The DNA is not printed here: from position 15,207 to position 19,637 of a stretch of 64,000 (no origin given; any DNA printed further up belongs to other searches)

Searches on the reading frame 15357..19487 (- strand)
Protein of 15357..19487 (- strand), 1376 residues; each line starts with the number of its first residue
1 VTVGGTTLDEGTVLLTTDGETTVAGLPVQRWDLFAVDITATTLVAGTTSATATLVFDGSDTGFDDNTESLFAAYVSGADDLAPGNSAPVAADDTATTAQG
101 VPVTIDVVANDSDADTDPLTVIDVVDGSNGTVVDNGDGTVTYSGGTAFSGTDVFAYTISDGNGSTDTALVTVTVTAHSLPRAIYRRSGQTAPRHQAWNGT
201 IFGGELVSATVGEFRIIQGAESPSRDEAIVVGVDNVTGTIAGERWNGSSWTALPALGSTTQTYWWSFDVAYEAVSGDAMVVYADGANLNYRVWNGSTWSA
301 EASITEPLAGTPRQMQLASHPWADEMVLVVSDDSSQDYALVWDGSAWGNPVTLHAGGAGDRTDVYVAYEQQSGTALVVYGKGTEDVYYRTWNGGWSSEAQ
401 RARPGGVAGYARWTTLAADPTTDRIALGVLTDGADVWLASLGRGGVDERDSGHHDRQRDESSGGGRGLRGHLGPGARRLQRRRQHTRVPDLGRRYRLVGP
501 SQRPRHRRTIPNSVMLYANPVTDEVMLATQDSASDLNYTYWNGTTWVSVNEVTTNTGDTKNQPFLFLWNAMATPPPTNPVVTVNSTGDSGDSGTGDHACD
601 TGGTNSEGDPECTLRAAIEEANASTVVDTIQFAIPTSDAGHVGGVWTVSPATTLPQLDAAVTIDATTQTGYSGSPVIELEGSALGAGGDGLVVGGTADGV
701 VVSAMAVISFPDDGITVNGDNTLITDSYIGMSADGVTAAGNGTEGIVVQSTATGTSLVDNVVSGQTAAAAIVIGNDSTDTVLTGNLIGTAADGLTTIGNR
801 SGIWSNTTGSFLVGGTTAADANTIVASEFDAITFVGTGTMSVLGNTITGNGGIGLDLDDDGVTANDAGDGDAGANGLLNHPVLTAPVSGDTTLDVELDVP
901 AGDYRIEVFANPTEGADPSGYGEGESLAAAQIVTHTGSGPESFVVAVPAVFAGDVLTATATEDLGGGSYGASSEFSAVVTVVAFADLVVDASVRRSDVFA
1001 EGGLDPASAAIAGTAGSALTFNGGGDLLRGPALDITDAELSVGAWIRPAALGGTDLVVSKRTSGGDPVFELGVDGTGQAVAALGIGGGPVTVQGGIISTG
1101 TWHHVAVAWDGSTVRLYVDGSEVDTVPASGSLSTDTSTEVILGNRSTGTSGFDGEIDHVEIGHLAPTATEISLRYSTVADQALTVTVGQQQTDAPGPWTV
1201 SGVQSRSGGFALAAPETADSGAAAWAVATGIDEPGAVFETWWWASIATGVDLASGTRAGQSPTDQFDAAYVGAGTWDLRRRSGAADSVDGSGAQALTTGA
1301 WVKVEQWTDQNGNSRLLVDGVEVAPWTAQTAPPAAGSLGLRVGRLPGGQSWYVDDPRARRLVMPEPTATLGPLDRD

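Call 5: search_protein_families(library=pfam, proteins=[window:15357-19487:-], max_evalue=0.01)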
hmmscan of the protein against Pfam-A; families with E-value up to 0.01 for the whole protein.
window:15357-19487:- (1376 aa): 5 families
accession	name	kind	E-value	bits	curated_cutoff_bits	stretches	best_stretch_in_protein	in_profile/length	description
PF13385.13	Laminin_G_3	-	1.7e-26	93.6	27.6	1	1023-1172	2-151/151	Concanavalin A-like lectin/glucanases superfamily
PF17963.7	Big_9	-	2.2e-20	73.7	23.6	1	85-173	1-89/89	Bacterial Ig domain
PF17892.7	Cadherin_5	-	6.7e-19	68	26.5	1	85-175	2-98/98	Cadherin-like domain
PF17803.7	Cadherin_4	-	4.5e-15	56.4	25.1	1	82-142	8-71/71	Bacterial cadherin-like domain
PF02210.31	Laminin_G_2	-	8.1e-10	39.7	22.9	1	1070-1163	22-125/126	Laminin G domain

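Call 6: search_protein_families(library=ncbifam, proteins=[window:15357-19487:-], max_evalue=0.01)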
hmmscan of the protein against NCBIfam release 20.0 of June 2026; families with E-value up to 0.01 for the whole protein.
window:15357-19487:- (1376 aa): 2 families
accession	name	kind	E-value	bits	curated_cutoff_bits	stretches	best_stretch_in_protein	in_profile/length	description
NF012211.1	tand_rpt_95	domain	1.6e-16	60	90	1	102-176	7-86/98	tandem-95 repeat protein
TIGR04214.1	CSLREA_Nterm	domain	0.00015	21.5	25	1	582-622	2-27/27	CSLREA domain-containing protein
